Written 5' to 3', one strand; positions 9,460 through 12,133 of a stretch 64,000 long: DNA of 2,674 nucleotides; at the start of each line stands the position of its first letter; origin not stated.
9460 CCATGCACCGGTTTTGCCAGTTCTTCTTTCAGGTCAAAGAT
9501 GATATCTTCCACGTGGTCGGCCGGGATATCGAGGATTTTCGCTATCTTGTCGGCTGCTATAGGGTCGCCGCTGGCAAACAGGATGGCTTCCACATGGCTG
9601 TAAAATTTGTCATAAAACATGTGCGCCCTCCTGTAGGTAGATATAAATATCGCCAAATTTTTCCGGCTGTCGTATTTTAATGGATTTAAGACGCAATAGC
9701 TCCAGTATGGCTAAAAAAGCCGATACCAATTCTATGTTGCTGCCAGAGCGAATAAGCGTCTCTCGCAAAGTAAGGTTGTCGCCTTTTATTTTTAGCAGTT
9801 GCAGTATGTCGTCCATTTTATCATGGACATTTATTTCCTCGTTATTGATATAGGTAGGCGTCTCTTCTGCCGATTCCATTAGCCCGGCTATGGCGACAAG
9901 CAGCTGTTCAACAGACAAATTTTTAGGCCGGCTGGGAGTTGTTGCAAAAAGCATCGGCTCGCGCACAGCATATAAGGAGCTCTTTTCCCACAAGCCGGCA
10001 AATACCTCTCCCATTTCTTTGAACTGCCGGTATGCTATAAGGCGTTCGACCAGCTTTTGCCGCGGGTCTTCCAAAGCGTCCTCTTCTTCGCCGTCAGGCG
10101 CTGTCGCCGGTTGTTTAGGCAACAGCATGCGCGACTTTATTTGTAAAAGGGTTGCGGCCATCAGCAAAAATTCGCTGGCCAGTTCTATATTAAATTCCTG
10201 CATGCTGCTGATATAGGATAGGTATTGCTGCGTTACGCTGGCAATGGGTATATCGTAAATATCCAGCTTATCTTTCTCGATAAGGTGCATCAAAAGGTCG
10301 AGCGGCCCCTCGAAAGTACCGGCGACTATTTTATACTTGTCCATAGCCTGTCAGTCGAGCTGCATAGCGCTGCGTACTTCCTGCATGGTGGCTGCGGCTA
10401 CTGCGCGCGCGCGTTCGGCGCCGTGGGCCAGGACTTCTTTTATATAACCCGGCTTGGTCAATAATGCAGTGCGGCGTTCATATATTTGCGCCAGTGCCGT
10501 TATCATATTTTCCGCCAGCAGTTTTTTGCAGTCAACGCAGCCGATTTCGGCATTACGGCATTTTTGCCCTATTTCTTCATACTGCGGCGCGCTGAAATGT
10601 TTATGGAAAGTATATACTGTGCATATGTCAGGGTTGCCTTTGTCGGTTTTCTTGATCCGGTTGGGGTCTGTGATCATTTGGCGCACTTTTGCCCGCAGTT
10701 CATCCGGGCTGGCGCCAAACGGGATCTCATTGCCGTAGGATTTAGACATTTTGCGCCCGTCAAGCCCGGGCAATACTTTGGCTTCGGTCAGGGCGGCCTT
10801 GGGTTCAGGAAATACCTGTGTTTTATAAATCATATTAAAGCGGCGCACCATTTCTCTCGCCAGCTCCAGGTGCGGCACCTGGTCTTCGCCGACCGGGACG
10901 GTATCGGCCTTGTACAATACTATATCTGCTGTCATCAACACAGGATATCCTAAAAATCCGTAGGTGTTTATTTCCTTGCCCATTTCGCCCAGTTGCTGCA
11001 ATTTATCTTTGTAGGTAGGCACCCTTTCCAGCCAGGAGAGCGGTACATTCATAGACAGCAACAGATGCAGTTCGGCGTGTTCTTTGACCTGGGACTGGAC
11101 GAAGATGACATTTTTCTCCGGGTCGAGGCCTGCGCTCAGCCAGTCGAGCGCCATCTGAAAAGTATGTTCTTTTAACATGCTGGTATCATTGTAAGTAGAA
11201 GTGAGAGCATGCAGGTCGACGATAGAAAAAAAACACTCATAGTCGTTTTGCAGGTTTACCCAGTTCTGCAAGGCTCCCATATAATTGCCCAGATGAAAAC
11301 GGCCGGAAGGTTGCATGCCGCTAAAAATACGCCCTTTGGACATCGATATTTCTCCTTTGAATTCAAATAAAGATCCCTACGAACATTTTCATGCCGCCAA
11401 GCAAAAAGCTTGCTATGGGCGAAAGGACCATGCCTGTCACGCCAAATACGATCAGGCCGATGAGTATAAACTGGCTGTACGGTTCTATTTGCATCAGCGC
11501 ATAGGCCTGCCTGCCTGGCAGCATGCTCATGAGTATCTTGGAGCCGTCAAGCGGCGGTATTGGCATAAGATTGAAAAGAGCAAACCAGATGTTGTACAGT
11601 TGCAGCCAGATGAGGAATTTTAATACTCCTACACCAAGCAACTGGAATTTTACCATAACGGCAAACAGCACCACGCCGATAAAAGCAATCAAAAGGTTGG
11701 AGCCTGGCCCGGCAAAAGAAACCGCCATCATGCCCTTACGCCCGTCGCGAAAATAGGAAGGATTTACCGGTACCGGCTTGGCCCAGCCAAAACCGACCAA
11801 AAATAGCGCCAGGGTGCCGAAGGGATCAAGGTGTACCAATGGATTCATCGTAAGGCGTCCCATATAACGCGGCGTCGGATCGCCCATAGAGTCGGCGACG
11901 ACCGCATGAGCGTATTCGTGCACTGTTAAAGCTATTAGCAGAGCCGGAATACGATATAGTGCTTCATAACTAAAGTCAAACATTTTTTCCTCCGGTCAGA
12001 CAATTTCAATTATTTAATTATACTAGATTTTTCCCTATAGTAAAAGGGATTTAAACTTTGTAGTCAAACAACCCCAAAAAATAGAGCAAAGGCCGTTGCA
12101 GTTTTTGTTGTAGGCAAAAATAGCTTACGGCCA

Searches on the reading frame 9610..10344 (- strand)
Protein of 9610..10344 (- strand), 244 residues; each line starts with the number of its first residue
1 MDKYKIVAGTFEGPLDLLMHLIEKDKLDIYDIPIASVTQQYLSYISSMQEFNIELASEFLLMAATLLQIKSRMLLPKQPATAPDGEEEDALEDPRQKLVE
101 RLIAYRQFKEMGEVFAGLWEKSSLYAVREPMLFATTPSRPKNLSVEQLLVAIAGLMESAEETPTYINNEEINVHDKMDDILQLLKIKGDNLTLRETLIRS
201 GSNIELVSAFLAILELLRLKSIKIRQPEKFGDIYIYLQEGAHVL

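Call 7: search_protein_families(library=pfam, proteins=[window:9610-10344:-])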
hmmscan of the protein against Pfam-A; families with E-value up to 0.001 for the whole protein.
window:9610-10344:- (244 aa): 1 family
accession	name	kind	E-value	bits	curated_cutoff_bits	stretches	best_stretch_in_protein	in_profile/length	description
PF02616.19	SMC_ScpA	-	2.7e-37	129.4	24.6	1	21-236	1-230/232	Segregation and condensation protein ScpA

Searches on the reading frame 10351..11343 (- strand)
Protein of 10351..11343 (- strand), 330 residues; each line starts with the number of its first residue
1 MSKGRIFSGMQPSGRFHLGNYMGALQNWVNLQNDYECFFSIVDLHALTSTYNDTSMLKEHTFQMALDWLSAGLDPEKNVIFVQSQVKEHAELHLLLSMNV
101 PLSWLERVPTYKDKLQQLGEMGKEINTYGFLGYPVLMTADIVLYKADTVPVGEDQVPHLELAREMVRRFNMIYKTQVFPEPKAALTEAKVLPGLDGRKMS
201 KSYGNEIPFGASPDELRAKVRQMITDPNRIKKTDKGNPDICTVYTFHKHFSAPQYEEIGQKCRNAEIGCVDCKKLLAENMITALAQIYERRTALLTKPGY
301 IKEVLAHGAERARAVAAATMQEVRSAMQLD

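Call 7: search_protein_families(library=pfam, proteins=[window:10351-11343:-])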
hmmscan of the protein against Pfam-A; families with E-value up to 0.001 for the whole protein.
window:10351-11343:- (330 aa): 1 family
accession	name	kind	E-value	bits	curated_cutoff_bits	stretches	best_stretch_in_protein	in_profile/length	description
PF00579.31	tRNA-synt_1b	-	8.6e-69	232.5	21.1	1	5-284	7-291/292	tRNA synthetases class I (W and Y)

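Call 25: find_encoding_contigs(protein=window:10351-11343:-, flank=2500, max_places=10)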
Protein window:10351-11343:- (330 aa): no gene with exactly this product is on record in the collection.

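Call 52: search_protein_families(library=ncbifam, proteins=[window:10351-11343:-])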
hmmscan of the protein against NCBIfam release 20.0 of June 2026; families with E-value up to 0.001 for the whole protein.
window:10351-11343:- (330 aa): 11 families
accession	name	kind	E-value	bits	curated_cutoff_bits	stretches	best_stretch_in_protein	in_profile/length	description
NF008922.0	PRK12283.1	equivalog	9.4e-131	436.3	572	2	2-174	2-172/400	tryptophan--tRNA ligase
TIGR00233.1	trpS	equivalog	1.4e-90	303.9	176.75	1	4-327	3-326/328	tryptophan--tRNA ligase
NF009207.0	PRK12556.1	equivalog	9.6e-75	251.5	479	1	4-327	4-329/332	tryptophan--tRNA ligase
NF008923.0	PRK12284.1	equivalog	5.2e-73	246.3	597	1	4-329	3-331/431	tryptophan--tRNA ligase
NF008925.0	PRK12285.1-2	equivalog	3.8e-32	111.7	451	1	6-294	65-353/365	tryptophan--tRNA ligase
NF008926.0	PRK12285.1-3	equivalog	4.5e-23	81.8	320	2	6-172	68-231/429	tryptophan--tRNA ligase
NF008927.0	PRK12285.1-4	equivalog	1.2e-20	73.9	478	1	6-294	76-362/385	tryptophan--tRNA ligase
NF008928.0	PRK12285.1-5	equivalog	2.6e-15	56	891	1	6-178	95-261/530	tryptophan--tRNA ligase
NF006330.0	PRK08560.1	equivalog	2.8e-15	56.2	220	1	4-290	33-327/342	tyrosine--tRNA ligase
NF008924.0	PRK12285.1-1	equivalog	4.7e-12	45.8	644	1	6-292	76-356/381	tryptophan--tRNA ligase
TIGR00234.1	tyrS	equivalog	0.00014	21.1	113.8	0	131-219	171-246/406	tyrosine--tRNA ligase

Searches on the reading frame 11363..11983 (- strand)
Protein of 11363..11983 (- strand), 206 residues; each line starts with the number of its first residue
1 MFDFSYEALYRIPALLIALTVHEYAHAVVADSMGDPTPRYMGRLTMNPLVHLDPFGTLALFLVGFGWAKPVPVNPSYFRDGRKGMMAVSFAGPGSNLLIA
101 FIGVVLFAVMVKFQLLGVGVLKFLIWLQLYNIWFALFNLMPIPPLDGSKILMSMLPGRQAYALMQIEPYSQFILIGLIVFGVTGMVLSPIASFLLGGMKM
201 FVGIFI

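Call 7: search_protein_families(library=pfam, proteins=[window:11363-11983:-])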
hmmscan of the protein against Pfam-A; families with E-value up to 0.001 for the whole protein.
window:11363-11983:- (206 aa): 1 family
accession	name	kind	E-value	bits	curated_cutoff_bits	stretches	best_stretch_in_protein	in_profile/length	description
PF02163.28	Peptidase_M50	-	9e-15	55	27.2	2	114-158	153-197/221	Peptidase family M50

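Call 12: find_encoding_contigs(protein=window:11363-11983:-, flank=3000, max_places=10)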
Protein window:11363-11983:- (206 aa): no gene with exactly this product is on record in the collection.

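Call 13: find_homologous_proteins(query=window:11363-11983:-, max_evalue=1e-20)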
Query window:11363-11983:- (206 aa): 7956 proteins with E <= 1e-20 among 8000 candidates; the best 120 are listed.
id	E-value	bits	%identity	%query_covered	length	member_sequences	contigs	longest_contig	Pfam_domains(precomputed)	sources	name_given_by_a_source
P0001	3.1e-128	444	100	100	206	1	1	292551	PF02163.29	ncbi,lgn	-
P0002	4.6e-105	368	82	100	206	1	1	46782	PF02163.29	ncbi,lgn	-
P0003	8.5e-89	315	67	99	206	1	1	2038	PF02163.29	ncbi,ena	-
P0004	7.2e-87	309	66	100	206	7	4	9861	PF02163.29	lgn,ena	-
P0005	1.3e-85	305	65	98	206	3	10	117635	PF02163.29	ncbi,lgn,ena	-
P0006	7.4e-84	299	66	99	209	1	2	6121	PF02163.29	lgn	-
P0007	2.5e-83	297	63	100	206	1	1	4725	PF02163.29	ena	-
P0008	1.5e-82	295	66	98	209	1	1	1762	PF02163.29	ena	-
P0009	9.6e-82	292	62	100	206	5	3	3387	PF02163.29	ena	-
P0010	1.2e-81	292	67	99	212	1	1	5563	PF02163.29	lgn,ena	-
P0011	2.3e-81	291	64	99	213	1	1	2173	PF02163.29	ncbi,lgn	-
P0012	6.8e-81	289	65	99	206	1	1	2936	PF02163.29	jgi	jgi:Zn-dependent protease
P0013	1.3e-80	288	63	99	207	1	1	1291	PF02163.29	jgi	jgi:Zn-dependent protease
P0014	2.9e-80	287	66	98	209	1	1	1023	PF02163.29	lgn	-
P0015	7.3e-80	286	64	97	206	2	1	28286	PF02163.29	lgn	-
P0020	8.5e-78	279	59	99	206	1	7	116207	PF02163.29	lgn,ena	-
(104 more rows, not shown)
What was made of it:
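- The protein index lists the window's M50 sequence on a 292,551-bp contig (call 13).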

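Call 14: find_encoding_contigs(protein=P0001, flank=3000, max_places=4)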
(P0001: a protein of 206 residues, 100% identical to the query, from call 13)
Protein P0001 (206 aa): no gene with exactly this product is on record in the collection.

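Call 15: find_encoding_contigs(protein=P0002, flank=3000, max_places=4)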
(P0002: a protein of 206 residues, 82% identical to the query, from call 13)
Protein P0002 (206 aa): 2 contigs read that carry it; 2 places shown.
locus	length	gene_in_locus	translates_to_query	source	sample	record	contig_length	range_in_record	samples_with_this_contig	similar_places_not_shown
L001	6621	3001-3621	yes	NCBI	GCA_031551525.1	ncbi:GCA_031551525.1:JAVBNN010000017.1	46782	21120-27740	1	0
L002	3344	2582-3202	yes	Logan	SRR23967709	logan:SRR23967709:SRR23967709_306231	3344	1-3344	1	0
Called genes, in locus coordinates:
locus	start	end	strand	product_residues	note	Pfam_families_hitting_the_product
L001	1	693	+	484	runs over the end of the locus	PF00478:IMPDH, PF00571:CBS, PF03060:NMO (weak), PF01070:FMN_dh (weak)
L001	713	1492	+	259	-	PF00378:ECH_1, PF16113:ECH_2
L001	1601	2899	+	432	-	PF00278:Orn_DAP_Arg_deC, PF02784:Orn_Arg_deC_N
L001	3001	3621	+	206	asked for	PF02163:Peptidase_M50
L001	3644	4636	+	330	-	PF00579:tRNA-synt_1b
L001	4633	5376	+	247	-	PF02616:SMC_ScpA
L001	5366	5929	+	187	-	PF04079:SMC_ScpB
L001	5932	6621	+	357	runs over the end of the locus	PF00768:Peptidase_S11, PF02113:Peptidase_S13 (faint), PF13354:Beta-lactamase2, PF07943:PBP5_C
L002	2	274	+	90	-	?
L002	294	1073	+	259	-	PF00378:ECH_1, PF16113:ECH_2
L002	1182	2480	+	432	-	PF00278:Orn_DAP_Arg_deC, PF02784:Orn_Arg_deC_N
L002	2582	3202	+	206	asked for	PF02163:Peptidase_M50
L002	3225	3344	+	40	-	?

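Call 16: find_encoding_contigs(protein=P0005, flank=3000, max_places=4)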
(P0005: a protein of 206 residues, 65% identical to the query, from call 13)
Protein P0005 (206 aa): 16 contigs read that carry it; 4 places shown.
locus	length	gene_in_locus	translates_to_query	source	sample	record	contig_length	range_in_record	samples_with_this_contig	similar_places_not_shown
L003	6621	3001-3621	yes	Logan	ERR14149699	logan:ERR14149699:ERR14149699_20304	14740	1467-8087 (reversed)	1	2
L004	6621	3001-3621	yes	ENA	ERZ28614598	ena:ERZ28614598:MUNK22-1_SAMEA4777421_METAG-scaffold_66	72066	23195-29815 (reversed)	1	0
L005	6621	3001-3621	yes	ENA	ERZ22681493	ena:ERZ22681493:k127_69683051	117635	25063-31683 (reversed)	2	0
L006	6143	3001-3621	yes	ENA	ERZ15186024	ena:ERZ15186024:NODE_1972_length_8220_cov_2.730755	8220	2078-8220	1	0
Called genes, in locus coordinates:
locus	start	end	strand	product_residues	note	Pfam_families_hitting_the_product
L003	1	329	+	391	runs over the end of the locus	PF00149:Metallophos, PF12850:Metallophos_2 (weak)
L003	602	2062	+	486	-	PF00478:IMPDH, PF00571:CBS, PF03060:NMO (weak)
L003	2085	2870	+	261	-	PF00378:ECH_1, PF16113:ECH_2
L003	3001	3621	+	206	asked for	PF02163:Peptidase_M50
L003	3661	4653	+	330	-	PF00579:tRNA-synt_1b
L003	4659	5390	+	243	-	PF02616:SMC_ScpA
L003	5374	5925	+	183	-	PF04079:SMC_ScpB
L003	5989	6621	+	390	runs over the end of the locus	PF00768:Peptidase_S11, PF13354:Beta-lactamase2, PF07943:PBP5_C (weak)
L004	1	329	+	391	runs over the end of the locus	PF00149:Metallophos, PF12850:Metallophos_2 (weak)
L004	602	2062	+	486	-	PF00478:IMPDH, PF00571:CBS, PF03060:NMO (weak)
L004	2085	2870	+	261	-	PF00378:ECH_1, PF16113:ECH_2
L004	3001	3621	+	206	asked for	PF02163:Peptidase_M50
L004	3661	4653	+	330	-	PF00579:tRNA-synt_1b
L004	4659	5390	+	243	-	PF02616:SMC_ScpA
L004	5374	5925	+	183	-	PF04079:SMC_ScpB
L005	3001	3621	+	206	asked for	PF02163:Peptidase_M50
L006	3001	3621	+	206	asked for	PF02163:Peptidase_M50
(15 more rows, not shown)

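Call 32: find_encoding_contigs(protein=P0004, flank=2500, max_places=2)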
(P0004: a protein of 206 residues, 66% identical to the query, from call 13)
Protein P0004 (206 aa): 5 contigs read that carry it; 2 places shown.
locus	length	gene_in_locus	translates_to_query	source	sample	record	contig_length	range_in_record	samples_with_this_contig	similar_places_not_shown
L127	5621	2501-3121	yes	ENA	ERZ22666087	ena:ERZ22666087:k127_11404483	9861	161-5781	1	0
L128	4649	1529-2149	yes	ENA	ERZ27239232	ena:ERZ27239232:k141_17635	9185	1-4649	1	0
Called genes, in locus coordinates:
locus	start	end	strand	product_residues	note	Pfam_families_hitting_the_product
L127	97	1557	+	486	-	PF00478:IMPDH, PF00571:CBS, PF03060:NMO (weak), PF01070:FMN_dh (weak)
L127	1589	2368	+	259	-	PF00378:ECH_1, PF16113:ECH_2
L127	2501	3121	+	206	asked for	PF02163:Peptidase_M50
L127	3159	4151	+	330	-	PF00579:tRNA-synt_1b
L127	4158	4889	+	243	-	PF02616:SMC_ScpA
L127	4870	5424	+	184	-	PF04079:SMC_ScpB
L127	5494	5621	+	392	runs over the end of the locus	PF00768:Peptidase_S11, PF13354:Beta-lactamase2, PF07943:PBP5_C (weak)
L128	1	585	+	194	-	?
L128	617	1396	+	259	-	PF00378:ECH_1, PF16113:ECH_2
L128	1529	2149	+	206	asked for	PF02163:Peptidase_M50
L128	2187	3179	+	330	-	PF00579:tRNA-synt_1b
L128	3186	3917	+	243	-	PF02616:SMC_ScpA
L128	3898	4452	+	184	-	PF04079:SMC_ScpB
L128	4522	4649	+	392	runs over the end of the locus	PF00768:Peptidase_S11, PF13354:Beta-lactamase2, PF07943:PBP5_C (weak)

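Call 33: find_encoding_contigs(protein=P0015, flank=2500, max_places=2)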
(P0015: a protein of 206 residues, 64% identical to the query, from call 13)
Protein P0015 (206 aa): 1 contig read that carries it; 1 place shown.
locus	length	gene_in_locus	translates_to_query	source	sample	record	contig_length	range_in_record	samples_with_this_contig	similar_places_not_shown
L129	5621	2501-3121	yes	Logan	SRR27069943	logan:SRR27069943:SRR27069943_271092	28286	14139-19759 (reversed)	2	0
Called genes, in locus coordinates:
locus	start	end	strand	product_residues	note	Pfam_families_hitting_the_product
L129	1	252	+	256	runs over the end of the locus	PF06018:CodY, PF08222:HTH_CodY, PF13545:HTH_Crp_2 (faint)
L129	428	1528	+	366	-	PF00149:Metallophos, PF12850:Metallophos_2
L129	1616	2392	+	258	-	PF00378:ECH_1, PF16113:ECH_2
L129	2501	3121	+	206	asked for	PF02163:Peptidase_M50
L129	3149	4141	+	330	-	PF00579:tRNA-synt_1b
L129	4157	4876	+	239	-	PF02616:SMC_ScpA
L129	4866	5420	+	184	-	PF04079:SMC_ScpB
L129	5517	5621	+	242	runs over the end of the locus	PF01479:S4, PF00849:PseudoU_synth_2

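Call 34: find_encoding_contigs(protein=P0020, flank=2500, max_places=2)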
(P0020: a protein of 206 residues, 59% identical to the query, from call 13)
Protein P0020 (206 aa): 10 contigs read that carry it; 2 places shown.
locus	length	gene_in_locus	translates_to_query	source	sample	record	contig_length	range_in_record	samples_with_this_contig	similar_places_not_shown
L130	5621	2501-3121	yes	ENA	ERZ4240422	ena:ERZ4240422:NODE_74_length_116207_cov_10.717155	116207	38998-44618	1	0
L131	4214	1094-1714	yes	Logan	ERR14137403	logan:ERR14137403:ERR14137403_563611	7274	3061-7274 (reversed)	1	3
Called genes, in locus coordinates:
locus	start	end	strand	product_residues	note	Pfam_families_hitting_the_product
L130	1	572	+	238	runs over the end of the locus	PF02899:Phage_int_SAM_1 (weak), PF00589:Phage_integrase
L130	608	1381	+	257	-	PF06018:CodY, PF08222:HTH_CodY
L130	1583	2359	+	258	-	PF00378:ECH_1, PF16113:ECH_2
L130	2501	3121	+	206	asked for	PF02163:Peptidase_M50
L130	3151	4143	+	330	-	PF00579:tRNA-synt_1b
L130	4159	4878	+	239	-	PF02616:SMC_ScpA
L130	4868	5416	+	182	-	PF04079:SMC_ScpB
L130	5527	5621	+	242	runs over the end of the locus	PF01479:S4, PF00849:PseudoU_synth_2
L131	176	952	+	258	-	PF00378:ECH_1, PF16113:ECH_2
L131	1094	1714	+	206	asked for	PF02163:Peptidase_M50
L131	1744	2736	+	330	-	PF00579:tRNA-synt_1b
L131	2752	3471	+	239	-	PF02616:SMC_ScpA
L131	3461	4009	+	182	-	PF04079:SMC_ScpB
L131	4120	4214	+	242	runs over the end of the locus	PF01479:S4, PF00849:PseudoU_synth_2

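Call 39: list_cluster_members(proteins=[P0001, P0002])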
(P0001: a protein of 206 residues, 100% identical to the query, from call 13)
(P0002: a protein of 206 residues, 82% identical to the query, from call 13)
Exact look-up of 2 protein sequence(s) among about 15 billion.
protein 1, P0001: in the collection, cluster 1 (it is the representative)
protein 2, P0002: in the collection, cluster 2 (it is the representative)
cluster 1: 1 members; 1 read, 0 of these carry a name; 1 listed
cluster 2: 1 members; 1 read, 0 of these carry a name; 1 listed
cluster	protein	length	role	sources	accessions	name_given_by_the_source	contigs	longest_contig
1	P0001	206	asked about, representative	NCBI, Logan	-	-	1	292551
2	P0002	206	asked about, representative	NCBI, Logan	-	-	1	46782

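Call 52: search_protein_families(library=ncbifam, proteins=[window:11363-11983:-])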
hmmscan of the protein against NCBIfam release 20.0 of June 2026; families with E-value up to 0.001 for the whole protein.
window:11363-11983:- (206 aa): 1 family
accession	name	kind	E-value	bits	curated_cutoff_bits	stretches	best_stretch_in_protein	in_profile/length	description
NF041824.1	daptide_HExxH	equivalog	3.4e-06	26.4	300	1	85-155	219-284/379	daptide biosynthesis intramembrane metalloprotease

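Call 55: find_encoding_contigs(protein=P0002, flank=10000, max_places=1)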
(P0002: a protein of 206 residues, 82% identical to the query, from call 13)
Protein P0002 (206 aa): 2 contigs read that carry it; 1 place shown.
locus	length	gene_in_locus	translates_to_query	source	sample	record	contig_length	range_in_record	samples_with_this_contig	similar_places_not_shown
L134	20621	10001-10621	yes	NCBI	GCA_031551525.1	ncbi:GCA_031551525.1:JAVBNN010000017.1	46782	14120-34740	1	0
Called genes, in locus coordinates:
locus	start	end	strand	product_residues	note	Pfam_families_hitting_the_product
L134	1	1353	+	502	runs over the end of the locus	PF00672:HAMP, PF00512:HisKA, PF02518:HATPase_c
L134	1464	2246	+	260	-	PF00795:CN_hydrolase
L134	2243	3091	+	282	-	PF08501:Shikimate_dh_N, PF18317:SDH_C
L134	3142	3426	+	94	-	PF10719:ComFB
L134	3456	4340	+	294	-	PF09394:Inhibitor_I42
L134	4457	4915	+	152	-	PF00583:Acetyltransf_1, PF13673:Acetyltransf_10 (weak), PF13508:Acetyltransf_7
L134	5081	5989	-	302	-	PF01584:CheW, PF00072:Response_reg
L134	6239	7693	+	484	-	PF00478:IMPDH, PF00571:CBS, PF03060:NMO (weak), PF01070:FMN_dh (weak)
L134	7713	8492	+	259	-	PF00378:ECH_1, PF16113:ECH_2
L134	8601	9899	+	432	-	PF00278:Orn_DAP_Arg_deC, PF02784:Orn_Arg_deC_N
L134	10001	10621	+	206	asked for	PF02163:Peptidase_M50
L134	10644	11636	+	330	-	PF00579:tRNA-synt_1b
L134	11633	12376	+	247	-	PF02616:SMC_ScpA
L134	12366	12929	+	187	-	PF04079:SMC_ScpB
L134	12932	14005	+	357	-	PF00768:Peptidase_S11, PF02113:Peptidase_S13 (faint), PF13354:Beta-lactamase2, PF07943:PBP5_C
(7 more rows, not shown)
